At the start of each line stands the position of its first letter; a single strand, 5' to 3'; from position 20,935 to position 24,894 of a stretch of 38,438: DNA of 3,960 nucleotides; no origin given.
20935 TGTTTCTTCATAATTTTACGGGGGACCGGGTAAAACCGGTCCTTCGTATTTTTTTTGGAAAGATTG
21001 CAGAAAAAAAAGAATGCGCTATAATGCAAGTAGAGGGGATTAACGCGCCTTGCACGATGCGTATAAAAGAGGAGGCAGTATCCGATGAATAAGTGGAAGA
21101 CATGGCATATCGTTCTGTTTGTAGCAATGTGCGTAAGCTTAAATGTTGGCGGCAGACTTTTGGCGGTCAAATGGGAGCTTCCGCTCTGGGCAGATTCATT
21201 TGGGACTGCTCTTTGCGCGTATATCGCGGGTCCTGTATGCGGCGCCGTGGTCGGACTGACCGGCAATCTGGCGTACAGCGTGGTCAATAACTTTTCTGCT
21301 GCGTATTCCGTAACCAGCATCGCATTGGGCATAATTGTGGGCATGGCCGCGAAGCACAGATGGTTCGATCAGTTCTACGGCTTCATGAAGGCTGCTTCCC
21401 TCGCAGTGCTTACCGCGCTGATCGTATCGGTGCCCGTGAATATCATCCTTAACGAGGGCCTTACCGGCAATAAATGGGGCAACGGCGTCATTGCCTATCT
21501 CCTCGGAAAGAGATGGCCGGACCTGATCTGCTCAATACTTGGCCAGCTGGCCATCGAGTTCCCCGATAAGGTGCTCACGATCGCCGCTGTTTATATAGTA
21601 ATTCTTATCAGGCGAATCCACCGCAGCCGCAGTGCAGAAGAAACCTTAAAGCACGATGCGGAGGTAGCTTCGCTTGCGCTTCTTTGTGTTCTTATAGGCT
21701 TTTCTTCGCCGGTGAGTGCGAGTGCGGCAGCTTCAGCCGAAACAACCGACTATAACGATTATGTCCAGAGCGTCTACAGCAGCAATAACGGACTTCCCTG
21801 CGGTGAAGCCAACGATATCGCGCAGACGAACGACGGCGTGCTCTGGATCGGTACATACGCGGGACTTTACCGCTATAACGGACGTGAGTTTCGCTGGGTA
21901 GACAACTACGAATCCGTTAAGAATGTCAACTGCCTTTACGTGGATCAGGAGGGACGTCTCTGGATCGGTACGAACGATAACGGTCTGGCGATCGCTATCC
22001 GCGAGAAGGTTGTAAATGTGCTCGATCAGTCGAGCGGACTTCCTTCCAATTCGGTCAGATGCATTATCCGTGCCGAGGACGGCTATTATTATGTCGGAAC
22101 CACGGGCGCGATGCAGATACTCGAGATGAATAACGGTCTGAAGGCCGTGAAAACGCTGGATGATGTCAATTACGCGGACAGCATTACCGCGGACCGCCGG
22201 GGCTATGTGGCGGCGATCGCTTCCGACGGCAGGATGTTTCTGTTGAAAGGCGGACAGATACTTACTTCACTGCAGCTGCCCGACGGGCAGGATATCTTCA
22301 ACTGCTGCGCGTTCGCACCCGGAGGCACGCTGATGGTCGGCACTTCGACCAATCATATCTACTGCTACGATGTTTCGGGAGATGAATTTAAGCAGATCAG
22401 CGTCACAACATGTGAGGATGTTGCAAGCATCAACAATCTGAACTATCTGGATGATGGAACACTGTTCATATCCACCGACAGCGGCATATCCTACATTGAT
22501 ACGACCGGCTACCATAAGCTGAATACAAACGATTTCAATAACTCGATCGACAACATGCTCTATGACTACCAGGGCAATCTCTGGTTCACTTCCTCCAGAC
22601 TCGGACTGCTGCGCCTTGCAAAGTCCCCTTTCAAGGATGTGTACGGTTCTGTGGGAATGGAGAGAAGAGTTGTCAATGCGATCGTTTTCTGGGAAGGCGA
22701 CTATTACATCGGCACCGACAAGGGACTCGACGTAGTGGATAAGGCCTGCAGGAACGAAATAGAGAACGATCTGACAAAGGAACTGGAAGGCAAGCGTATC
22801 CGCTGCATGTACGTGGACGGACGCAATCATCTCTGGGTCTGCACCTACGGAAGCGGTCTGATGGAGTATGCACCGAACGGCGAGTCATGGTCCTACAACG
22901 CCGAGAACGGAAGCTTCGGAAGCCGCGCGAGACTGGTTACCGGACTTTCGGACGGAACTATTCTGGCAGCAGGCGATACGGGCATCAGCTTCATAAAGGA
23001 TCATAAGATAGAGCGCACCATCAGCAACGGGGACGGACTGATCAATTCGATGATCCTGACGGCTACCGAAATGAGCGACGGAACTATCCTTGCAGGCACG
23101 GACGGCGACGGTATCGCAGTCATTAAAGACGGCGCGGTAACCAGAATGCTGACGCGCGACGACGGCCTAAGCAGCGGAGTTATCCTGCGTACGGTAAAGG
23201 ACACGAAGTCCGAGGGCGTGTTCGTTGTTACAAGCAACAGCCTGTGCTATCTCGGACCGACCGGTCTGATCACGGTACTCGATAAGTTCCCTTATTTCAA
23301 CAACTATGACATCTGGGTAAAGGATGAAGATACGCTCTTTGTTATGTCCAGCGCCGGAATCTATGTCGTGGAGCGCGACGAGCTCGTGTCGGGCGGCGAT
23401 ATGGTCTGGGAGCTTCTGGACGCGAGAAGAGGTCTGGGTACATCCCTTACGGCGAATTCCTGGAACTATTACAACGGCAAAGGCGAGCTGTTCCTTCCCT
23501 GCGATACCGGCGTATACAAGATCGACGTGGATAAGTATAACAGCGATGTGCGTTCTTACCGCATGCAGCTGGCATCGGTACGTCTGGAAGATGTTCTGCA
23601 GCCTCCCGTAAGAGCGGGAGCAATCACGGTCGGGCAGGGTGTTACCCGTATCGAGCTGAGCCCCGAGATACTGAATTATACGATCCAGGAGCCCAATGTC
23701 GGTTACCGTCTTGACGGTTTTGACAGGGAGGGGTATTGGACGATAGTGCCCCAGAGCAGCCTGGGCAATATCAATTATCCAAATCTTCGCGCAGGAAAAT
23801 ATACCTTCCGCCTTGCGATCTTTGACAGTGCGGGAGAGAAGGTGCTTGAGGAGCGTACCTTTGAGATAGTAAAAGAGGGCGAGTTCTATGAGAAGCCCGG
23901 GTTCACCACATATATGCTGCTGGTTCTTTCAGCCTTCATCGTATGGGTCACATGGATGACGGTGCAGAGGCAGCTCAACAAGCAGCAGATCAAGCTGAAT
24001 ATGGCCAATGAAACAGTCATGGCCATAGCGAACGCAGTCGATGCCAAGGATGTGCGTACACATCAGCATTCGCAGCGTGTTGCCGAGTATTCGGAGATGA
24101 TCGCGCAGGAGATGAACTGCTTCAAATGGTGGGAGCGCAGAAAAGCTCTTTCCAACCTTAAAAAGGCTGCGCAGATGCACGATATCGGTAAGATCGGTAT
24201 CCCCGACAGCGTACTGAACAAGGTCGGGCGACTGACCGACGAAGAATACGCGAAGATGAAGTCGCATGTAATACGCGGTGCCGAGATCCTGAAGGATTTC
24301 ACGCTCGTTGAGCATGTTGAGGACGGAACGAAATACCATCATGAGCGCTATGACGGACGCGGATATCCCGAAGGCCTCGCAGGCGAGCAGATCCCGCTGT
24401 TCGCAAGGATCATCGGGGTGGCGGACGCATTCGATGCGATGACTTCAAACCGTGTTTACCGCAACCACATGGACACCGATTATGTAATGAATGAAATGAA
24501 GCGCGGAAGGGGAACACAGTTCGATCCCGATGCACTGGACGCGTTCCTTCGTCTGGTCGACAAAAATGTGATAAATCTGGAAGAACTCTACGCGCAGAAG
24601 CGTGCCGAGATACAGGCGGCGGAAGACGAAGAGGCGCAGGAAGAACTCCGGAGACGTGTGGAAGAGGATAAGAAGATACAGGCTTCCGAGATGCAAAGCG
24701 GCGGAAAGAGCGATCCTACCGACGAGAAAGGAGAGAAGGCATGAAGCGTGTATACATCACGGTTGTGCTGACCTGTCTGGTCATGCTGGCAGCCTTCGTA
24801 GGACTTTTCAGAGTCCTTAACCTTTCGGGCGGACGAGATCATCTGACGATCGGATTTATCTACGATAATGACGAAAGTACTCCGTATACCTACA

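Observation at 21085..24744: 1219-aa protein fusing a polytopic N-terminal membrane module, an extracytoplasmic Reg_prop/Y_Y_Y beta-propeller sensor and an HD-GYP output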

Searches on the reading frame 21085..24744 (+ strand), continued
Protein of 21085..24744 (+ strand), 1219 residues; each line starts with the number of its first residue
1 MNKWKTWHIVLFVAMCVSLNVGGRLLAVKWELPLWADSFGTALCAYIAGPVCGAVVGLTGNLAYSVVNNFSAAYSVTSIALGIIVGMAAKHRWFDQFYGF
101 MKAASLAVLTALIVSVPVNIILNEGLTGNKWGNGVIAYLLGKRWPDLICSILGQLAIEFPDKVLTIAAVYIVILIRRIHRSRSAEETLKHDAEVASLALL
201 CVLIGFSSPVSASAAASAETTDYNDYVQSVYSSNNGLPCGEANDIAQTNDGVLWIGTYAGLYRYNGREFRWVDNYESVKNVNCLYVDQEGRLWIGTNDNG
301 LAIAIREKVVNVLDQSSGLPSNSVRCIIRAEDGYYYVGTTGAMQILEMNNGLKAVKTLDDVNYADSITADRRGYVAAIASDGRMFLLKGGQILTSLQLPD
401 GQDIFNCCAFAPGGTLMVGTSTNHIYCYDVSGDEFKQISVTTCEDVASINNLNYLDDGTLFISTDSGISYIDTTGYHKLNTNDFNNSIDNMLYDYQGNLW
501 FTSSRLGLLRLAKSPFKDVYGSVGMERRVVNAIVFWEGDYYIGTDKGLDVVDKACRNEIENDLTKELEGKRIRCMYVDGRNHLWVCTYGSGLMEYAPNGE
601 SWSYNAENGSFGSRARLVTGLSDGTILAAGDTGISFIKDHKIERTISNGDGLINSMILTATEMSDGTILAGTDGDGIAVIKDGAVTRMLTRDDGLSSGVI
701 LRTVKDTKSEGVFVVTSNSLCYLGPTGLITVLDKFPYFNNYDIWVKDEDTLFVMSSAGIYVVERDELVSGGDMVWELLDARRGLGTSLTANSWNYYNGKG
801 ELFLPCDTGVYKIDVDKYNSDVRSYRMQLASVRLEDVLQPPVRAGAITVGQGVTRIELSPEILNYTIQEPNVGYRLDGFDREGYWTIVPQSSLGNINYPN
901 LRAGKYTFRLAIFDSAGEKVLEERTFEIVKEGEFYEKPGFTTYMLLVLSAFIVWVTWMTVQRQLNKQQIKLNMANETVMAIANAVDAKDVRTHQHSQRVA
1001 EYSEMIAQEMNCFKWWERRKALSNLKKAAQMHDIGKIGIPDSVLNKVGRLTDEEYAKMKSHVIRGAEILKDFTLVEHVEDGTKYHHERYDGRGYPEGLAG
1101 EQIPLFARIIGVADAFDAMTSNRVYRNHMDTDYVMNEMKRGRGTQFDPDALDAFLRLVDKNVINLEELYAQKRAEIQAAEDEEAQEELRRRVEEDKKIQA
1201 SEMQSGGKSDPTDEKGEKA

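Call 93: predict_structure(alignment_id=A5)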
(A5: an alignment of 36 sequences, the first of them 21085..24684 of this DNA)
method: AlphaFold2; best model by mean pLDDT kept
length: 1200 residues; sequences in the alignment: 36
mean_pLDDT: 78.1   pTM: 0.52
mean pLDDT of the five models: 78.1, 77.6, 77.2, 72.3, 71.1
residues with pLDDT >= 90: 194; 70-90: 753; 50-70: 200; < 50: 53
segments of 3 or more residues with pLDDT < 50: 182-218, 819-822, 1198-1200
pLDDT, mean of each block of 10 residues (from residue 1): 72 84 73 68 83 83 71 75 83 74 82 82 76 84 85 82 78 68 39 40 37 37 77 72 87 86 78 71 87 89 76 85 91 90 85 85 85 91 91 88 86 90 92 91 85 88 87 84 77 85 87 77 82 91 92 87 89 90 90 90 82 87 90 88 83 76 90 90 88 90 87 89 89 71 76 72 79 60 60 75 83 67 65 78 67 84 64 86 79 82 87 67 84 71 77 76 68 73 74 77 90 82 86 82 68 76 81 74 64 57 78 77 55 73 63 86 75 60 53 49
secondary structure, 60 per line:
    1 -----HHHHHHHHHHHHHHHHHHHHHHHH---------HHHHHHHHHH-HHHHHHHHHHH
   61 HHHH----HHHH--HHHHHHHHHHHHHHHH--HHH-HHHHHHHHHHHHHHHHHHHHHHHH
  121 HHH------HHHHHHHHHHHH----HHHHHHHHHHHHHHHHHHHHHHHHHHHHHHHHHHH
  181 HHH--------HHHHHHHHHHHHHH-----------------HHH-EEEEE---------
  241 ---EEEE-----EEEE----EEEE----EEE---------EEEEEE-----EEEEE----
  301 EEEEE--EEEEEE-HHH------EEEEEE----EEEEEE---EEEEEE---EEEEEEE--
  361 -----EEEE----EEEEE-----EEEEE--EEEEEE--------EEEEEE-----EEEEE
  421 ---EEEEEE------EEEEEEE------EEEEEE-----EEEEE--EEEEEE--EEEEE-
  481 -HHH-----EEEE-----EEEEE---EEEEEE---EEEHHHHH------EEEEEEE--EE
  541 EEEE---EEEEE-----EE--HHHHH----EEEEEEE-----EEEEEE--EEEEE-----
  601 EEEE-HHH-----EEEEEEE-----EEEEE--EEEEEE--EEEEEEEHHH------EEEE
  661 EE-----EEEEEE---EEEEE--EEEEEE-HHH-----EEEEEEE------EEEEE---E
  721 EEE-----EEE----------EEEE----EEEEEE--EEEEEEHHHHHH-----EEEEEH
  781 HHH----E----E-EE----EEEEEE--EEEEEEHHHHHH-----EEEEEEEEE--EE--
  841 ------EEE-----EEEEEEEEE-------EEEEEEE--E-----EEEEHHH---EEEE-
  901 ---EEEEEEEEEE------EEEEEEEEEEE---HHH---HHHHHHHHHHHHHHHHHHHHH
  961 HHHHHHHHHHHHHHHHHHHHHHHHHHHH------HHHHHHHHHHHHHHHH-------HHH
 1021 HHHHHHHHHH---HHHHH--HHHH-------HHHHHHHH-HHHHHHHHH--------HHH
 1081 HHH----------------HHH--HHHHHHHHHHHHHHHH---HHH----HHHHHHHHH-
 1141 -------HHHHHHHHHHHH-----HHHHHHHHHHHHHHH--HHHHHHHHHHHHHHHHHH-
elements in order (helices of 4 or more, strands of 3 or more residues): H6-29 H39-48 H50-64 H69-72 H75-90 H97-123 H130-141 H146-183 H192-205 E227-231 E244-247 E253-256 E261-264 E269-271 E281-286 E292-296 E301-305 E308-313 E324-329 E334-339 E343-348 E352-358 E366-369 E374-378 E384-388 E391-396 E405-410 E416-420 E424-429 E436-442 E449-454 E460-464 E467-472 E475-479 E490-493 E499-503 E507-512 E516-518 H519-523 E530-536 E539-544 E548-552 H562-566 E571-577 E583-588 E591-595 E601-604 E614-620 E626-630 E633-638 E641-647 E657-662 E668-673 E677-681 E684-689 E699-705 E712-716 E720-723 E729-731 E742-745 E750-755 E758-763 H764-769 E775-779 H780-783 E801-806 E809-814 H815-820 E826-834 E847-849 E855-863 E871-877 E886-889 E896-899 E904-913 E920-930 H940-988 H995-1010 H1018-1030 H1034-1038 H1041-1044 H1052-1059 H1061-1069 H1078-1083 H1105-1120 H1131-1139 H1148-1159 H1165-1179 H1182-1199

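Call 95: fold_search(model_id=the predicted structure, library=pdb)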
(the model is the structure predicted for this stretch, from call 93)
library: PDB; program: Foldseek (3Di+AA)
matches with E <= 10: 1695; with E <= 0.001: 1007
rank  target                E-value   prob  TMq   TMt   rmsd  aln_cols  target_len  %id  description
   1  3v9f_A                1.1e-30  1.00  0.46  0.71   6.2       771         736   17  Crystal Structure of the extracellular domain of the putative hybrid two component system BT3049 from B. thetaiotaomic (released 2012-03-14)
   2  4a2m_D                4.0e-30  1.00  0.44  0.66   6.6       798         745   16  Structure of the periplasmic domain of the heparin and heparan sulphate sensing hybrid two component system BT4663 in  (released 2012-05-02)
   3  4a2m_C                6.2e-30  1.00  0.44  0.67   6.4       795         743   16  Structure of the periplasmic domain of the heparin and heparan sulphate sensing hybrid two component system BT4663 in  (released 2012-05-02)
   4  4a2m_A                1.7e-29  1.00  0.43  0.66   6.9       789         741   16  Structure of the periplasmic domain of the heparin and heparan sulphate sensing hybrid two component system BT4663 in  (released 2012-05-02)
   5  4a2m_B                1.9e-29  1.00  0.44  0.66   6.8       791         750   16  Structure of the periplasmic domain of the heparin and heparan sulphate sensing hybrid two component system BT4663 in  (released 2012-05-02)
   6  4a2l_D                3.7e-29  1.00  0.43  0.65   6.9       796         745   16  Structure of the periplasmic domain of the heparin and heparan sulphate sensing hybrid two component system BT4663 in  (released 2012-05-02)
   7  3ott_B                4.4e-29  1.00  0.27  0.41  18.9       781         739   17  Crystal Structure of the extracellular domain of the putative one component system BT4673 from B. thetaiotaomicron (released 2011-08-10)
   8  4a2l_E                1.6e-28  1.00  0.44  0.66   6.8       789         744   16  Structure of the periplasmic domain of the heparin and heparan sulphate sensing hybrid two component system BT4663 in  (released 2012-05-02)
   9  3ott_A                2.2e-28  1.00  0.27  0.41  18.9       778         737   17  Crystal Structure of the extracellular domain of the putative one component system BT4673 from B. thetaiotaomicron (released 2011-08-10)
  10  4a2l_A                2.4e-28  1.00  0.44  0.66   7.0       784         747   16  Structure of the periplasmic domain of the heparin and heparan sulphate sensing hybrid two component system BT4663 in  (released 2012-05-02)
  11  3va6_A                2.7e-28  1.00  0.26  0.39  19.0       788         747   16  Crystal Structure of the extracellular domain of the putative hybrid two component system BT4673 from B. thetaiotaomic (released 2012-06-13)
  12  4a2l_F                5.3e-28  1.00  0.44  0.66   7.1       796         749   16  Structure of the periplasmic domain of the heparin and heparan sulphate sensing hybrid two component system BT4663 in  (released 2012-05-02)
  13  3va6_B                8.4e-28  1.00  0.26  0.39  18.9       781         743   16  Crystal Structure of the extracellular domain of the putative hybrid two component system BT4673 from B. thetaiotaomic (released 2012-06-13)
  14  4a2l_C                1.3e-27  1.00  0.44  0.67   7.1       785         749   17  Structure of the periplasmic domain of the heparin and heparan sulphate sensing hybrid two component system BT4663 in  (released 2012-05-02)
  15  4a2l_B                2.5e-27  1.00  0.43  0.65   7.1       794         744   17  Structure of the periplasmic domain of the heparin and heparan sulphate sensing hybrid two component system BT4663 in  (released 2012-05-02)
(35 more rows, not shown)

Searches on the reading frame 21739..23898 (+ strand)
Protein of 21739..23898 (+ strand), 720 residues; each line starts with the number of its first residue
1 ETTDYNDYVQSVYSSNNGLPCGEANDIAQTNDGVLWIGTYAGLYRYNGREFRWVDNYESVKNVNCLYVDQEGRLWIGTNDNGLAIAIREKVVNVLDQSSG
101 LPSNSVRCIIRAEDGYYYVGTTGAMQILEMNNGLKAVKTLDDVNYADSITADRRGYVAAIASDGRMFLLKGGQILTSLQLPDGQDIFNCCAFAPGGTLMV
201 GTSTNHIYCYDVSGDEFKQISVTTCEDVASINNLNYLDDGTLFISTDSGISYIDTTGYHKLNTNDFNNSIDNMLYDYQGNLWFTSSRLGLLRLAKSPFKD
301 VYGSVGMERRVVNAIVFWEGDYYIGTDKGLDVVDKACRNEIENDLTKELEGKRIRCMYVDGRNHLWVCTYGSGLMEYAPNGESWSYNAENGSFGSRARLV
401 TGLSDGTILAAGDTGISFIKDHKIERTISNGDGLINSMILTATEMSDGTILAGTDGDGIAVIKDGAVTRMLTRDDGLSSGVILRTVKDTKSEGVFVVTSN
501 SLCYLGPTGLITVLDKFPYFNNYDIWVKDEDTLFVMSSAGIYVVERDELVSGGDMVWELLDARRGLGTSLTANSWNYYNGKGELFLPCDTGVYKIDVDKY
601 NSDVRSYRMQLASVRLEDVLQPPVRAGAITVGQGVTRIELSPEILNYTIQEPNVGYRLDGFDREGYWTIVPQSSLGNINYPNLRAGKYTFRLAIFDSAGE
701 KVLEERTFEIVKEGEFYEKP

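Call 72: search_solved_structures(query=window:21739-23898:+, max_evalue=0.01, show_alignments=0)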
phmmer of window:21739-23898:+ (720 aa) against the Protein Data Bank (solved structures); distinct sequences matched with E-value up to 0.01: 4.
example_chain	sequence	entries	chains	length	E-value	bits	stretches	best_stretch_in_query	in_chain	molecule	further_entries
4a2l_A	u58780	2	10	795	5.7e-26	94.2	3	16-134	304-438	TWO-COMPONENT SYSTEM SENSOR HISTIDINE KINASE/RESPONSE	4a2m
3v9f_A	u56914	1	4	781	1.4e-17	66.4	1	31-124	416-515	Two-component system sensor histidine kinase/response regulator, hybrid (One-component sys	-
3ott_A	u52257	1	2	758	4.9e-12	48.1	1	32-253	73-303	Two-component system sensor histidine kinase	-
3va6_A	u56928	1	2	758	4.9e-12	48.1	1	32-253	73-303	Two-component system sensor histidine kinase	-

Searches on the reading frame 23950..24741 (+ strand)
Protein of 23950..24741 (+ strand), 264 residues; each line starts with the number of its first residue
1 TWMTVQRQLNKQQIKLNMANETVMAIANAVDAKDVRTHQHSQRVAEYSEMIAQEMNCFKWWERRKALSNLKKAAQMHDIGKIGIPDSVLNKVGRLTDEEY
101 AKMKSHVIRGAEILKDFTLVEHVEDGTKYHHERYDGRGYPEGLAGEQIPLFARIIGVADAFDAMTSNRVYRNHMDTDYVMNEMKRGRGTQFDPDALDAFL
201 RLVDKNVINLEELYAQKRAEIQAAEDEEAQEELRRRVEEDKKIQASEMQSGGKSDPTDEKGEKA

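Call 13: search_solved_structures(query=window:23950-24741:+, max_evalue=0.00001, show_alignments=3)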
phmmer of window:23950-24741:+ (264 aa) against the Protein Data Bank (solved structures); distinct sequences matched with E-value up to 0.00001: 5.
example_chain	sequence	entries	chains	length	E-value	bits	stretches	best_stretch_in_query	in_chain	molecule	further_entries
4mcw_A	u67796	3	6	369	4.3e-39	137.9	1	15-206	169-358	Metal dependent phosphohydrolase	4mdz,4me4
5z7c_A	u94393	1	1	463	1.7e-38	135.9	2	23-199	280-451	3'3'-cGAMP-specific phosphodiesterase 3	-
4r8z_A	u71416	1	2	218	4.9e-29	104.9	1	20-205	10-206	Cyclic di-GMP phosphodiesterase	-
9rbz_A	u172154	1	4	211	2.2e-23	86.4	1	11-203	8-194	HD domain/sensory box protein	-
9rc0_A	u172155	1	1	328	7e-23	84.8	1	10-203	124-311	HD domain/sensory box protein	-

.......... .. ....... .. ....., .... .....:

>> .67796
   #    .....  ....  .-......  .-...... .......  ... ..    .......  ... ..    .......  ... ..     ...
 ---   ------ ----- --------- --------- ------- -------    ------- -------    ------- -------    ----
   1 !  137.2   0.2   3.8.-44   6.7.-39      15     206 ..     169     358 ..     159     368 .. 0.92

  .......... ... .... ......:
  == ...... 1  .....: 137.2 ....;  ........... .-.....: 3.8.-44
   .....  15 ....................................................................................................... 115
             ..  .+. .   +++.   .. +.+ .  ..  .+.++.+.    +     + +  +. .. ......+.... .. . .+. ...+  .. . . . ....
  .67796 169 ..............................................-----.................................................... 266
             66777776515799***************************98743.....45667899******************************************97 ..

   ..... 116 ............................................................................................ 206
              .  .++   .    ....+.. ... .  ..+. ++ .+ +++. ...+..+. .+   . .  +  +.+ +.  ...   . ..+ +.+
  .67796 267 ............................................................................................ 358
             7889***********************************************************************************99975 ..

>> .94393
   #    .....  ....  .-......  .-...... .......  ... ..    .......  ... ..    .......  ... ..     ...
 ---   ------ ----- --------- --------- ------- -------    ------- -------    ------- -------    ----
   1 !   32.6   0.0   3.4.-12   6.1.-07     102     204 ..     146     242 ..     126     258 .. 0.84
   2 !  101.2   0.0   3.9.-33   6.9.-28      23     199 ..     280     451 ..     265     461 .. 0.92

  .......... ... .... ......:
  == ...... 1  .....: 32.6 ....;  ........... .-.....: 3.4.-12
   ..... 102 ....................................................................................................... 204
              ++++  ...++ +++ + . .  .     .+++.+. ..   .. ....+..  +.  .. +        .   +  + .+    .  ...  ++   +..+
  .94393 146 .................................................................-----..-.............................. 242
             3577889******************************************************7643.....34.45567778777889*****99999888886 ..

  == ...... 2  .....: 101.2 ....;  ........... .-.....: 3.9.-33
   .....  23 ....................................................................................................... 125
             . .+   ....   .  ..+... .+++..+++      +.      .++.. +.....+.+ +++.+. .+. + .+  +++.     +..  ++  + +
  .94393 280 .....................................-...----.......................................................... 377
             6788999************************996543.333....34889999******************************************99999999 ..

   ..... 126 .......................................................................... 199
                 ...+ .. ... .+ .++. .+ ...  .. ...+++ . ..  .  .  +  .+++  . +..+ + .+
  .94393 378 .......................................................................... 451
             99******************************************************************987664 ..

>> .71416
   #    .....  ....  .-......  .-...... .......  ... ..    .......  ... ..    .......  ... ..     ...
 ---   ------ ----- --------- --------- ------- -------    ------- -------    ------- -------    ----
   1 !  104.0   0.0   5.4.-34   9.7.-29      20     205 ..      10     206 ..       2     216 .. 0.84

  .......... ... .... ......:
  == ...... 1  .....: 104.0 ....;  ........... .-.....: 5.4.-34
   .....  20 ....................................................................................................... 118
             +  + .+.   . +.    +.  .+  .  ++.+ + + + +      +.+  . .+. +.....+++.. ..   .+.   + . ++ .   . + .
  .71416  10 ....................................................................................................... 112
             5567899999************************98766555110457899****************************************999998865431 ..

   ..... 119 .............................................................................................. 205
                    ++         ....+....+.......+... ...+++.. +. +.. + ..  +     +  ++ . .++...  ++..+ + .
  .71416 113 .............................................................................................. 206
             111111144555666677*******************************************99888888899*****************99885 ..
